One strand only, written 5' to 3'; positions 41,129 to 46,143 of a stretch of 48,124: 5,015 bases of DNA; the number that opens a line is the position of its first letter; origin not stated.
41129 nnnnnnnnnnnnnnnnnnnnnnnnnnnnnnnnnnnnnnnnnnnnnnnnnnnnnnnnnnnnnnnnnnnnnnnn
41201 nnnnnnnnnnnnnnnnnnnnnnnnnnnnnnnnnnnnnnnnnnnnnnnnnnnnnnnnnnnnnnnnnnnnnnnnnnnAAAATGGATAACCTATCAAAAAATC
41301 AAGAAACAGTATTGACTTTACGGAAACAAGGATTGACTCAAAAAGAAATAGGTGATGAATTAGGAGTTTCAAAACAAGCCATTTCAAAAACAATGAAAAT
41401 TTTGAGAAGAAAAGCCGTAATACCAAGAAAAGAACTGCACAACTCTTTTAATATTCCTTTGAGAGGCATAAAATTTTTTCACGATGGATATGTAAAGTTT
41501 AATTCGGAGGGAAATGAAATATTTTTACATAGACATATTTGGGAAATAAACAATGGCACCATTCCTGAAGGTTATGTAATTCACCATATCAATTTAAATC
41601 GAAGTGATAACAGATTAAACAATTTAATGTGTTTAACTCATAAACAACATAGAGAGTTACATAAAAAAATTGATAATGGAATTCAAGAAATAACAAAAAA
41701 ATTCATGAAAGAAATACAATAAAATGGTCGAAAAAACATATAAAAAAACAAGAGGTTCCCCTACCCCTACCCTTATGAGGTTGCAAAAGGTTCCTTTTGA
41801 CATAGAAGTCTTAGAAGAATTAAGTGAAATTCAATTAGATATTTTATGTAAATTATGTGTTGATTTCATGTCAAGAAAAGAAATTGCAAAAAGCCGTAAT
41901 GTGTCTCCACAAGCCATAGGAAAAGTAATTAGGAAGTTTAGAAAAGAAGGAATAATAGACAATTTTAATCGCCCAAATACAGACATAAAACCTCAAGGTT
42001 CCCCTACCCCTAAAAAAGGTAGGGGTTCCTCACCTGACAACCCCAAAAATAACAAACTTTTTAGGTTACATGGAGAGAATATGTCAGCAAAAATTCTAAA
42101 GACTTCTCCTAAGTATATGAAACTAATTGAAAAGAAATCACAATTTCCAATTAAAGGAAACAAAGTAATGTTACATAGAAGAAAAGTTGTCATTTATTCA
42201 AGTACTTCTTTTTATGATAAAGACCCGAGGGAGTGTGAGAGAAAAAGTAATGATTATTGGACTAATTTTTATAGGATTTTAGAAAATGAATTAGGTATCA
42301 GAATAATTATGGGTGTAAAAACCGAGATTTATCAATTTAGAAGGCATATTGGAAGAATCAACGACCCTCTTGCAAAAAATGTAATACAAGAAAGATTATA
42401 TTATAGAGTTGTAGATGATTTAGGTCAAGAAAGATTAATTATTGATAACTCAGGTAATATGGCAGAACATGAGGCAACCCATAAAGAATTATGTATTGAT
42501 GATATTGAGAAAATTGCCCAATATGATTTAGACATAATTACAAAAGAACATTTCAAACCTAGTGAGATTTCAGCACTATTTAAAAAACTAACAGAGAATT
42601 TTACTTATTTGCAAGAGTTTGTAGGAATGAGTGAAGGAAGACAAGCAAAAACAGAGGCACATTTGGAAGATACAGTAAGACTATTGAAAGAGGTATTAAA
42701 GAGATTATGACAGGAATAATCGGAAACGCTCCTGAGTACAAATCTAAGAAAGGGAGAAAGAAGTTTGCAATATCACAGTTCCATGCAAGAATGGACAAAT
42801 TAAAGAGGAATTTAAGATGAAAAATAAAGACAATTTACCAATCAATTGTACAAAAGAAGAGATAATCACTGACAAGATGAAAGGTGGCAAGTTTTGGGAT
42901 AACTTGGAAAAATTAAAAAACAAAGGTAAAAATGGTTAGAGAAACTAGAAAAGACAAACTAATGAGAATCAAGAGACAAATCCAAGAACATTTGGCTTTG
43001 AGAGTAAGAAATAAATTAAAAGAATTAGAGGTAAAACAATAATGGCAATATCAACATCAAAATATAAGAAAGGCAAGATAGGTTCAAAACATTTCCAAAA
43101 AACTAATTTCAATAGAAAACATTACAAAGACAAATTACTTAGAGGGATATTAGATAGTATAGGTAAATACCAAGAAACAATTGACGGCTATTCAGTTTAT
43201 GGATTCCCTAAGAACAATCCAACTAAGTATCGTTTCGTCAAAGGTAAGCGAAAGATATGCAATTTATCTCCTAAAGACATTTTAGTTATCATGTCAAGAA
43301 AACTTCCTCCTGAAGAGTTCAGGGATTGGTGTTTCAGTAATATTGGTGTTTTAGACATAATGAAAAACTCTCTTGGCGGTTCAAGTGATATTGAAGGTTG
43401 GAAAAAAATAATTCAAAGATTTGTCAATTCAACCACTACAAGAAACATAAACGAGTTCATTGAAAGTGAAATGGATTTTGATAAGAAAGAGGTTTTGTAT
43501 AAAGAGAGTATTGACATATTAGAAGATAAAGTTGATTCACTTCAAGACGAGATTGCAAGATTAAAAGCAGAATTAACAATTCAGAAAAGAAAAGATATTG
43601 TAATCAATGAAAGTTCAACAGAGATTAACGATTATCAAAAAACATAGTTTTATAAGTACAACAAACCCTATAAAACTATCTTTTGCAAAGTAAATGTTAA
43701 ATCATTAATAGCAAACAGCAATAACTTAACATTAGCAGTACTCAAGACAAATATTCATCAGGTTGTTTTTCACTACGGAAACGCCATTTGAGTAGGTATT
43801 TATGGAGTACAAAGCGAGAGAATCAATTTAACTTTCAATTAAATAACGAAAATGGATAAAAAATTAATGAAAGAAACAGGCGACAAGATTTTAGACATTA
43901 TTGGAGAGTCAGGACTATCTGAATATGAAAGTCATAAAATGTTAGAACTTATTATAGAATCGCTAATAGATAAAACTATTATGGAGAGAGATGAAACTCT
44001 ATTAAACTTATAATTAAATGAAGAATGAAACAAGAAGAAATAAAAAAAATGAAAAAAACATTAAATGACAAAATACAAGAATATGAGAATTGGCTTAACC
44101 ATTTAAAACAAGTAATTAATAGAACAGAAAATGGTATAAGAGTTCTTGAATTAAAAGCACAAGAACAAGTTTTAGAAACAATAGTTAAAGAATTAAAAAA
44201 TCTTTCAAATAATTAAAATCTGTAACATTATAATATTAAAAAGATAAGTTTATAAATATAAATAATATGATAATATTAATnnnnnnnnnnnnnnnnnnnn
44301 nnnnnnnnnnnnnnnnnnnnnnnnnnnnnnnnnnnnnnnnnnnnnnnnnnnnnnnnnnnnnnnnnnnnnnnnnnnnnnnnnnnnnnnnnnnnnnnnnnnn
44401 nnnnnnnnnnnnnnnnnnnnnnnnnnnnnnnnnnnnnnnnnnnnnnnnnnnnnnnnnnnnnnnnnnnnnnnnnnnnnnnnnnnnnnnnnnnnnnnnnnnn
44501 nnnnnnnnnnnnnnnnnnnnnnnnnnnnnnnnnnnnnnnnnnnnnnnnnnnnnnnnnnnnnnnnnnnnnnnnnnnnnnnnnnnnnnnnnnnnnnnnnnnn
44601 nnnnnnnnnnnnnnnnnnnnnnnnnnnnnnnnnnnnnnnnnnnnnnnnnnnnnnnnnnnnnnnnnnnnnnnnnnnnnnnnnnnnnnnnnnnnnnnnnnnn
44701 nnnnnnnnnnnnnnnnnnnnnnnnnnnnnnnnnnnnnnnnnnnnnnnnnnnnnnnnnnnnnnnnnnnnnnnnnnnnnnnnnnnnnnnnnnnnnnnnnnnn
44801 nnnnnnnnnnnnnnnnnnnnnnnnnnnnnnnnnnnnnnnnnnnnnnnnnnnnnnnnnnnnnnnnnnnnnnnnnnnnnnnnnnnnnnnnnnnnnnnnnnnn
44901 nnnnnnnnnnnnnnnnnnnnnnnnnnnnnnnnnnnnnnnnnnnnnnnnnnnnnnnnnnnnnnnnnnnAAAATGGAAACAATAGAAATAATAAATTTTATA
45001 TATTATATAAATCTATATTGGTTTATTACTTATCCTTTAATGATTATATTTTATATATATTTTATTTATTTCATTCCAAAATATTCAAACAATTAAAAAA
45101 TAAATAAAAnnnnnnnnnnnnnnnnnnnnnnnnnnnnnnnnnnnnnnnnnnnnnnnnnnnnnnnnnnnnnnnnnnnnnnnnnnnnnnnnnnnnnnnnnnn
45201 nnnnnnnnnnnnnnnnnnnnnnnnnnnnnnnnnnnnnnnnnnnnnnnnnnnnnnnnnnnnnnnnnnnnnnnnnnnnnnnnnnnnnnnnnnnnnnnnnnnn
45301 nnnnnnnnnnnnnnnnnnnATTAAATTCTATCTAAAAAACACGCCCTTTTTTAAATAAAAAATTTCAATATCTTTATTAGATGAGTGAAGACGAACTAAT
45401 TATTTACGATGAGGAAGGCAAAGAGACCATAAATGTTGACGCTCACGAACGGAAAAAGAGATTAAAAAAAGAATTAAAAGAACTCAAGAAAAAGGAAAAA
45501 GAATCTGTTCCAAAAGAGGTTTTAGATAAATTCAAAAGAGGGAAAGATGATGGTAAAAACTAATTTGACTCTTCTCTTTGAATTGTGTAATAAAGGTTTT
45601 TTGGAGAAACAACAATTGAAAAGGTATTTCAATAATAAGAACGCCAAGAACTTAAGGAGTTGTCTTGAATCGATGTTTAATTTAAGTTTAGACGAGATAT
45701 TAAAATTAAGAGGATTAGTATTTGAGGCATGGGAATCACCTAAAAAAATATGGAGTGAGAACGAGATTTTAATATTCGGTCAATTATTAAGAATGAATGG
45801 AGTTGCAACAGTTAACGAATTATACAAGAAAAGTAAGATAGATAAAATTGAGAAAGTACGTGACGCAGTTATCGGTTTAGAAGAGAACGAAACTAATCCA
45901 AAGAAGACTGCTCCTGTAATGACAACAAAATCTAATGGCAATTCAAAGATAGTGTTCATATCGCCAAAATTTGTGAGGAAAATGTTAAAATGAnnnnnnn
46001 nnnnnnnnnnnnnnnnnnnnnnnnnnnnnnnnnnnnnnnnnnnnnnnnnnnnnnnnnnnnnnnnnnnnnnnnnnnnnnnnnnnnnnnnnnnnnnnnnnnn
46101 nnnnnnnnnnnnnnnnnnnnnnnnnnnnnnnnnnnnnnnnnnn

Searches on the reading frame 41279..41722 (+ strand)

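Call 31: search_protein_families(library=pfam, proteins=[window:41279-41722:+], max_evalue=0.01)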
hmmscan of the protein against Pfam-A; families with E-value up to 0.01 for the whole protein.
window:41279-41722:+ (147 aa): 16 families
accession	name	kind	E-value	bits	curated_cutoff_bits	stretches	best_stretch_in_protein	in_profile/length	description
PF13392.12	HNH_3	-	2.9e-18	65.7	24.8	1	82-124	2-44/46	HNH endonuclease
PF04545.22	Sigma70_r4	-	8.6e-07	28.8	24.1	1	1-39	2-41/50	Sigma-70, region 4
PF08279.18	HTH_11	-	4e-06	27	25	1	14-45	12-42/55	HTH domain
PF12802.13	MarR_2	-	1.4e-05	25.6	27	1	16-45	17-47/61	MarR family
PF00196.25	GerE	-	3.8e-05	23.7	23.5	1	2-44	1-43/57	Bacterial regulatory proteins, luxR family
PF01381.28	HTH_3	-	5.2e-05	23.6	23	1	15-37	6-28/55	Helix-turn-helix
PF08281.18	Sigma70_r4_2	-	5.4e-05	23.2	25.7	1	2-38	9-46/54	Sigma-70, region 4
PF13545.12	HTH_Crp_2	-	0.00013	22.2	27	1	18-49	22-53/70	Crp-like helix-turn-helix domain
PF13384.12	HTH_23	-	0.0002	21.5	24.6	1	11-40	10-39/50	Homeodomain-like domain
PF07638.17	Sigma70_ECF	-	0.0028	18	21.1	1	4-45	136-178/185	ECF sigma factor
PF13412.12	HTH_24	-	0.0034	17.3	21.9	1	15-44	14-43/48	Winged helix-turn-helix DNA-binding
PF05732.17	RepL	-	0.0035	17.3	20.3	1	19-51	76-108/164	Firmicute plasmid replication protein (RepL)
PF12840.13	HTH_20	-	0.0038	17.6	27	1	14-44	13-44/51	Helix-turn-helix domain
PF02796.21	HTH_7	-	0.0049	17.4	23.8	0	4-34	6-37/45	Helix-turn-helix domain of resolvase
PF17762.8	HTH_ParB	-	0.0059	17.2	22.6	1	14-46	16-48/102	ParB HTH domain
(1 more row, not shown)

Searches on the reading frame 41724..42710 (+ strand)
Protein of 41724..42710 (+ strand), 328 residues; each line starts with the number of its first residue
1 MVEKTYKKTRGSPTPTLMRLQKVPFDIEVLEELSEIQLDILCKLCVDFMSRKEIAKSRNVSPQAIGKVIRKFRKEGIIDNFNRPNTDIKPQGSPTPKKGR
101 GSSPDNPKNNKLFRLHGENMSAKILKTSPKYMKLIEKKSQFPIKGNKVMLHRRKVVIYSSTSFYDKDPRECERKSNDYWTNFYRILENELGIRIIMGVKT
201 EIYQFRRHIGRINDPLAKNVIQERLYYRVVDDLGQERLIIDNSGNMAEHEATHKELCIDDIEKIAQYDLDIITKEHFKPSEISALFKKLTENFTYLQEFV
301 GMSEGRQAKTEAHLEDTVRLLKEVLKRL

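Call 12: search_protein_families(library=pfam, proteins=[window:41724-42710:+], max_evalue=0.01)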
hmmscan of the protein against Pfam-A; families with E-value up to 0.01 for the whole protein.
window:41724-42710:+ (328 aa): 2 families
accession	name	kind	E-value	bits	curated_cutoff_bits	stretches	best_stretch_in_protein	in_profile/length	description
PF13545.12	HTH_Crp_2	-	0.00055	20.3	27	1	49-80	23-54/70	Crp-like helix-turn-helix domain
PF13412.12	HTH_24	-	0.0041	17.1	21.9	0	49-78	18-47/48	Winged helix-turn-helix DNA-binding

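Call 58: search_protein_families(library=phrogs, proteins=[window:41724-42710:+], max_evalue=0.01)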
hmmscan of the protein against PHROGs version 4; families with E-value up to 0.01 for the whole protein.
window:41724-42710:+ (328 aa): 0 families

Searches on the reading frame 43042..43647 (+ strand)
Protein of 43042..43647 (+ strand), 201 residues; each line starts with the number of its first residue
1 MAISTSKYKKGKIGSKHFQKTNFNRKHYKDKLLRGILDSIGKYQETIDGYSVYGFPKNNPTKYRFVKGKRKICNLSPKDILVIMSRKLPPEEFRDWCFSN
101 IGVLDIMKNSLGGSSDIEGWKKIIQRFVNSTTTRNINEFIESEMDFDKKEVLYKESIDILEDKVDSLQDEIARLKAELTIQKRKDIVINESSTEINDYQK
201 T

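Call 31: search_protein_families(library=pfam, proteins=[window:43042-43647:+], max_evalue=0.01)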
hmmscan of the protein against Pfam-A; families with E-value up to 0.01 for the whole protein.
window:43042-43647:+ (201 aa): 1 family
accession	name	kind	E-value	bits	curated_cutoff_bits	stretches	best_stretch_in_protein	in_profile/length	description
PF17045.10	CEP63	-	0.0024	18.1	33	1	128-196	120-190/263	Centrosomal protein of 63 kDa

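Call 58: search_protein_families(library=phrogs, proteins=[window:43042-43647:+], max_evalue=0.01)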
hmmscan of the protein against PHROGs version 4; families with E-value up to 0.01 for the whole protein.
window:43042-43647:+ (201 aa): 0 families

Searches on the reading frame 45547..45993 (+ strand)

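Call 31: search_protein_families(library=pfam, proteins=[window:45547-45993:+], max_evalue=0.01)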
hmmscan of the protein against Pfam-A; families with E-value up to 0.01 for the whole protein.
window:45547-45993:+ (148 aa): 1 family
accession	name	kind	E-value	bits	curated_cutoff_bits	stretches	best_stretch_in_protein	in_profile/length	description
PF01978.25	TrmB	-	0.0049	17.1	25.6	0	70-113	7-48/68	Sugar-specific transcriptional regulator TrmB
